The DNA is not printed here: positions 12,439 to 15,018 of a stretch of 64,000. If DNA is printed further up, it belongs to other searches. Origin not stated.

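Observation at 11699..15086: Translationally coupled small protein, transmembrane SMC/Rad50-like ATPase and periplasmic PstS-like protein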

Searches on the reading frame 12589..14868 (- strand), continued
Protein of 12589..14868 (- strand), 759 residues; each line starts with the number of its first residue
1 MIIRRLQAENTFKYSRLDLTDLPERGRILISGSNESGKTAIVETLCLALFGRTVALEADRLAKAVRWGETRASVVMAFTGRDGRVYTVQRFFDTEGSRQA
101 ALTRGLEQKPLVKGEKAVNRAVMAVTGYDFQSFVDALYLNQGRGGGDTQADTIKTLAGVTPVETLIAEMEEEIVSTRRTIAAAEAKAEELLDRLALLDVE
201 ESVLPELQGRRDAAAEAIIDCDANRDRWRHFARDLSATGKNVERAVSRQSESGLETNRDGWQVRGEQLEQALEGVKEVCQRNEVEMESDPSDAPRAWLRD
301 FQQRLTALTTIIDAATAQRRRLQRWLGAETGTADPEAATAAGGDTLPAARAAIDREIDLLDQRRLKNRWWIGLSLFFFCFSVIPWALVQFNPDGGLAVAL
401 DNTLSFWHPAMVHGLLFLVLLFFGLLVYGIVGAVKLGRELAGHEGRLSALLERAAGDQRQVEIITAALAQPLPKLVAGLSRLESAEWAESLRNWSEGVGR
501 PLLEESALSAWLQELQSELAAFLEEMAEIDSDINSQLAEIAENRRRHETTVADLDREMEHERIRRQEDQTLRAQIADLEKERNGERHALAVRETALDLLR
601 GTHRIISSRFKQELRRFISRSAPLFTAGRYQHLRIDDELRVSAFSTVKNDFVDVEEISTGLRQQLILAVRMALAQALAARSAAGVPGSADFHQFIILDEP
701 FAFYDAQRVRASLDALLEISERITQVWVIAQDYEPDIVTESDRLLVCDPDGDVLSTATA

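Call 59: search_solved_structures(query=A4, max_evalue=1e-8, show_alignments=3)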
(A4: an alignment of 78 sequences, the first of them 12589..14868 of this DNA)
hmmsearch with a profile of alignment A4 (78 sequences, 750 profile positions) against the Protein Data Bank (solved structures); distinct sequences matched with E-value up to 1e-8: 13.
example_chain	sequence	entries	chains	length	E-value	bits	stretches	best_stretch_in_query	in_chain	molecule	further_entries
5f3w_B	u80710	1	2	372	3.5e-45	158.1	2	24-221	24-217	DNA double-strand break repair Rad50 ATPase,DNA double-strand break repair Rad50 ATPase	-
3aux_A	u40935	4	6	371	1.1e-44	156.4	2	24-221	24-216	DNA double-strand break repair rad50 ATPase | DNA double-strand break repair Rad50 ATPase,DNA double-strand break repair Rad50 ATPase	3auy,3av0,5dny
3qf7_A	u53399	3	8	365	4.4e-19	71.8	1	24-205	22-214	Rad50 | Probable DNA double-strand break repair Rad50 ATPase,Probable DNA double-strand break repa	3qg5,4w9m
3tho_A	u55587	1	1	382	1.2e-18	70.3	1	24-205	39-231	Probable DNA double-strand break repair Rad50 ATPase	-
3qku_A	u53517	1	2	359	1.2e-17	67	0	614-742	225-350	DNA double-strand break repair rad50 ATPase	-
3qkt_A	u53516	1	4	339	8.4e-17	64.2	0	614-742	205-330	DNA double-strand break repair rad50 ATPase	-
4nck_A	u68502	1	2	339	4.6e-16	61.8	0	614-742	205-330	DNA double-strand break repair Rad50 ATPase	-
6s6v_C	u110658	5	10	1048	1.1e-15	60.5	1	24-410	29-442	Nuclease SbcCD subunit C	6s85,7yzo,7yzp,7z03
4nch_A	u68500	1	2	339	3.1e-15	59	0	614-742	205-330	DNA double-strand break repair Rad50 ATPase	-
4nci_A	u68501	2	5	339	8.4e-15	57.6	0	614-742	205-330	DNA double-strand break repair Rad50 ATPase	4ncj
3qkr_B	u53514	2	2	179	5.1e-10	41.8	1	613-742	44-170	DNA double-strand break repair rad50 ATPase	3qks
1ii8_B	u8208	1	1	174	9.2e-10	41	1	613-742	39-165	Rad50 ABC-ATPase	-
1f2t_B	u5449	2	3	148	1e-09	40.8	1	614-742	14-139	RAD50 ABC-ATPASE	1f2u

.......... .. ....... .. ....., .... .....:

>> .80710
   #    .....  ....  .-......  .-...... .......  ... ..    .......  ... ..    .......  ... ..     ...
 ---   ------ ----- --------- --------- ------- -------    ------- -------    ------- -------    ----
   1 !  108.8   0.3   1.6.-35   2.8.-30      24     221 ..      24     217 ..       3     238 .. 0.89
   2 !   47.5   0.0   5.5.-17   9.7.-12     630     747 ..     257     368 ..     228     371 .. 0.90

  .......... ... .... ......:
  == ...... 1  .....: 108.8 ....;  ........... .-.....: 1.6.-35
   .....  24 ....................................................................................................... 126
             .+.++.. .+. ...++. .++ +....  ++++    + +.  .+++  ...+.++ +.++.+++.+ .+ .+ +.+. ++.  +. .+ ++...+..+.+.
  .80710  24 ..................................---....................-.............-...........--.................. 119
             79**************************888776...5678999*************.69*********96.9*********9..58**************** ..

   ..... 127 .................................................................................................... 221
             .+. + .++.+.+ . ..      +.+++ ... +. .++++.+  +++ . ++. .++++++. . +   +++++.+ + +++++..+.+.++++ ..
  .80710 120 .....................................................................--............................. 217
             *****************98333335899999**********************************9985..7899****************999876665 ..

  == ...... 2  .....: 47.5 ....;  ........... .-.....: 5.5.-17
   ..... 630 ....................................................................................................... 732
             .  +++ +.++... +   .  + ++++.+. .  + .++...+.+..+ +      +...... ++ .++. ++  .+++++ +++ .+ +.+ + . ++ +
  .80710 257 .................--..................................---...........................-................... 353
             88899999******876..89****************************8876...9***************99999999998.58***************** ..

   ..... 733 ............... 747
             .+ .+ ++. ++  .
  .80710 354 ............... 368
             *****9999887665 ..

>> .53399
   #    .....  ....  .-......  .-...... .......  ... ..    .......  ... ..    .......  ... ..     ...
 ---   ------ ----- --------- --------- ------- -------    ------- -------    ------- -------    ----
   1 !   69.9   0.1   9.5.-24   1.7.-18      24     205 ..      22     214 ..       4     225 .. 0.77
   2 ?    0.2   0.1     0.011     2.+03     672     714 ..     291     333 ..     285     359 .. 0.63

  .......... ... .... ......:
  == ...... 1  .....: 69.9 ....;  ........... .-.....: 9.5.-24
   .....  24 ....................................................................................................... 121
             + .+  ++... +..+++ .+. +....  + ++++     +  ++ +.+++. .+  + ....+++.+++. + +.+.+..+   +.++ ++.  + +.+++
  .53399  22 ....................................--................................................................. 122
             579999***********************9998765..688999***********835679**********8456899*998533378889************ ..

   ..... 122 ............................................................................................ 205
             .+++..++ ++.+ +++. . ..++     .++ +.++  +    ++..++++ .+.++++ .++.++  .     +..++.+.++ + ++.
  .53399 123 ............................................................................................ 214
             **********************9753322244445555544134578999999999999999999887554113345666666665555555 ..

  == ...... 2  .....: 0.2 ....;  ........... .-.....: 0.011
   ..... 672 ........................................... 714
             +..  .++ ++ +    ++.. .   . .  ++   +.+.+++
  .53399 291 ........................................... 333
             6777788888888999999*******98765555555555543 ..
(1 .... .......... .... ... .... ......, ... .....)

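Call 60: search_protein_families(library=pfam, proteins=[L001:340-1422:+, L007:2283-3440:+, L015:2301-3446:+], max_evalue=1)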
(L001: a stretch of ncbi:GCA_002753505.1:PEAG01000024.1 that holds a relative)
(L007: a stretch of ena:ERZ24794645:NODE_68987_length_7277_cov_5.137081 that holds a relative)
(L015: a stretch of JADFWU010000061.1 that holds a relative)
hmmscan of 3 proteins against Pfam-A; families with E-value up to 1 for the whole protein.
L001:340-1422:+ (361 aa): 2 families
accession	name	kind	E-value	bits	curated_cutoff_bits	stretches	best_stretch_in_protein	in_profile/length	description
PF02655.19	ATP-grasp_3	-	3.7e-05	24.3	23.2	1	249-349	17-113/160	ATP-grasp domain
PF11846.14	Wzy_C_2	-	0.023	15.1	28.5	1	198-262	76-145/191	Virulence factor membrane-bound polymerase, C-terminal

L007:2283-3440:+ (386 aa): 1 family
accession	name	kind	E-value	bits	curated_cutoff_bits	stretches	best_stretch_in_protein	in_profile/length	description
PF02655.19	ATP-grasp_3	-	0.045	14.3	23.2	1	256-357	19-112/160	ATP-grasp domain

L015:2301-3446:+ (382 aa): 1 family
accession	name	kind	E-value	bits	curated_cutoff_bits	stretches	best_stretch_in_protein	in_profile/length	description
PF06224.18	AlkZ-like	-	0.1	12.6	25.9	1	187-253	225-297/329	DNA glycosylase AlkZ-like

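Call 75: search_protein_families(library=ncbifam, proteins=[P0012, P0157, P0088, P0100, P0229, P0008], max_evalue=0.00001)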
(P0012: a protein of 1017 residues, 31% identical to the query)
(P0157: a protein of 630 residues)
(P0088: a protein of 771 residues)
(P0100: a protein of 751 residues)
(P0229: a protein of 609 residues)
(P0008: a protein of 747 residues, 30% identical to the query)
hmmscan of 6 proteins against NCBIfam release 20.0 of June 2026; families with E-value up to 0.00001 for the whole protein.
P0012 (1017 aa): 8 families
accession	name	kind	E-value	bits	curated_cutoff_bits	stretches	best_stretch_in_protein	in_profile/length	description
NF002572.0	PRK02224.1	equivalog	9.8e-25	87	1087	1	3-982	2-852/888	DNA double-strand break repair ATPase Rad50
NF041035.1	Rad50_Halo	equivalog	6.6e-20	71.1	1000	1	3-383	2-380/883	DNA double-strand break repair ATPase Rad50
NF041034.1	Rad50_Sulf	equivalog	7.2e-18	63.9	1000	2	3-174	2-160/872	DNA double-strand break repair ATPase Rad50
NF002244.0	PRK01156.1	equivalog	4.1e-16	58.3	847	1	4-179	3-171/895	DNA double-strand break repair ATPase Rad50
NF053563.1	Rkd4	equivalog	5.6e-14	51.2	860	1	2-254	1-244/747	arcadin-4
NF003034.1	PRK03918.1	equivalog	9.1e-14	50.4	700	1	2-393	1-361/878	DNA double-strand break repair ATPase Rad50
TIGR00618.1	sbcc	subfamily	1.8e-13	49.4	478.5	1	10-218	12-225/1043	exonuclease subunit SbcC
TIGR00611.2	recf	equivalog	3.6e-10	39.6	172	1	4-85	1-77/339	DNA replication/repair protein RecF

P0157 (630 aa): 10 families
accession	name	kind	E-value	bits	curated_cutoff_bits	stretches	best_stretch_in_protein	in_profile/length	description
NF002244.0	PRK01156.1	equivalog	1.1e-21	76.7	847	2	1-241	1-220/895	DNA double-strand break repair ATPase Rad50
NF041034.1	Rad50_Sulf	equivalog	1.1e-16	59.9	1000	1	1-134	1-124/872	DNA double-strand break repair ATPase Rad50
NF003034.1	PRK03918.1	equivalog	5e-16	57.9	700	2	25-246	23-242/878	DNA double-strand break repair ATPase Rad50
NF002572.0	PRK02224.1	equivalog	1.3e-13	50.2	1087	1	2-145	2-140/888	DNA double-strand break repair ATPase Rad50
TIGR00611.2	recf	equivalog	2.6e-12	46.6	172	1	3-100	1-95/339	DNA replication/repair protein RecF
NF041035.1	Rad50_Halo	equivalog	1.1e-11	43.9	1000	1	9-145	9-140/883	DNA double-strand break repair ATPase Rad50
NF045487.1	ASRP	equivalog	8.5e-10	37.9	300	0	362-590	364-583/593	archaea-specific SMC-related protein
TIGR00618.1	sbcc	subfamily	1.1e-09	36.9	478.5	1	2-144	2-154/1043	exonuclease subunit SbcC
TIGR02169.1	SMC_prok_A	equivalog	4.8e-08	31.2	729.4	0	25-95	23-103/1165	chromosome segregation protein SMC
NF010680.0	PRK14079.1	equivalog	9.3e-06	24.9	386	0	23-77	21-72/349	recombination protein F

P0088 (771 aa): 4 families
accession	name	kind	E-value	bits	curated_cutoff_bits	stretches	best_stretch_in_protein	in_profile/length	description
NF002244.0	PRK01156.1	equivalog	3.7e-16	58.4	847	1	26-187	24-188/895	DNA double-strand break repair ATPase Rad50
NF003034.1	PRK03918.1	equivalog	7.4e-14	50.7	700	1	30-189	28-186/878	DNA double-strand break repair ATPase Rad50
NF041034.1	Rad50_Sulf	equivalog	8.1e-11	40.5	1000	1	1-194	1-189/872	DNA double-strand break repair ATPase Rad50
TIGR00611.2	recf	equivalog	3.4e-09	36.3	172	0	10-96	5-90/339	DNA replication/repair protein RecF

P0100 (751 aa): 9 families
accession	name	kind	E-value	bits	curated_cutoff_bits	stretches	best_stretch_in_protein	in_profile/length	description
NF002244.0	PRK01156.1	equivalog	3.4e-25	88.3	847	2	1-237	1-238/895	DNA double-strand break repair ATPase Rad50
NF041034.1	Rad50_Sulf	equivalog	4.2e-16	58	1000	1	1-140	1-131/872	DNA double-strand break repair ATPase Rad50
NF002572.0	PRK02224.1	equivalog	5e-16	58.2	1087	1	1-144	1-140/888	DNA double-strand break repair ATPase Rad50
NF041035.1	Rad50_Halo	equivalog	1.8e-14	53.1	1000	1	1-144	1-140/883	DNA double-strand break repair ATPase Rad50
NF003034.1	PRK03918.1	equivalog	2.8e-14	52.1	700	0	29-251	27-241/878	DNA double-strand break repair ATPase Rad50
TIGR00611.2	recf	equivalog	1.2e-12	47.7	172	1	3-87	1-81/339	DNA replication/repair protein RecF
NF045487.1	ASRP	equivalog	7.2e-08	31.5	300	0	513-707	393-577/593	archaea-specific SMC-related protein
NF053563.1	Rkd4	equivalog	2e-06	26.2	860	0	503-615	435-547/747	arcadin-4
NF010680.0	PRK14079.1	equivalog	9.7e-06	24.8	386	0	14-96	11-90/349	recombination protein F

P0229 (609 aa): 5 families
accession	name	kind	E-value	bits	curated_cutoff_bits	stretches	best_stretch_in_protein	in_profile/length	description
NF002572.0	PRK02224.1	equivalog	2e-16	59.5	1087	1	1-142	1-140/888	DNA double-strand break repair ATPase Rad50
NF041034.1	Rad50_Sulf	equivalog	4.5e-16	57.9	1000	1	1-139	1-132/872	DNA double-strand break repair ATPase Rad50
NF041035.1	Rad50_Halo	equivalog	4.4e-14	51.8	1000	1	1-141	1-139/883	DNA double-strand break repair ATPase Rad50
TIGR00611.2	recf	equivalog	1.2e-11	44.4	172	1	3-82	1-76/339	DNA replication/repair protein RecF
TIGR00618.1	sbcc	subfamily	2.4e-08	32.4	478.5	1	1-141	1-154/1043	exonuclease subunit SbcC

P0008 (747 aa): 6 families
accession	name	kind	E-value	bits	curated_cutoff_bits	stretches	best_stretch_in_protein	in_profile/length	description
NF041034.1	Rad50_Sulf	equivalog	2.2e-20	72.2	1000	2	1-230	1-232/872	DNA double-strand break repair ATPase Rad50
NF003034.1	PRK03918.1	equivalog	3.4e-18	65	700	1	526-727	667-856/878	DNA double-strand break repair ATPase Rad50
NF002244.0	PRK01156.1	equivalog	1.4e-17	63.1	847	1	1-243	1-241/895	DNA double-strand break repair ATPase Rad50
TIGR00618.1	sbcc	subfamily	2e-12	45.9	478.5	1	1-237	1-247/1043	exonuclease subunit SbcC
NF002572.0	PRK02224.1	equivalog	2.6e-12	45.9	1087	1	1-142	1-138/888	DNA double-strand break repair ATPase Rad50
TIGR00611.2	recf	equivalog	1.6e-07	30.8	172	1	3-94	1-88/339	DNA replication/repair protein RecF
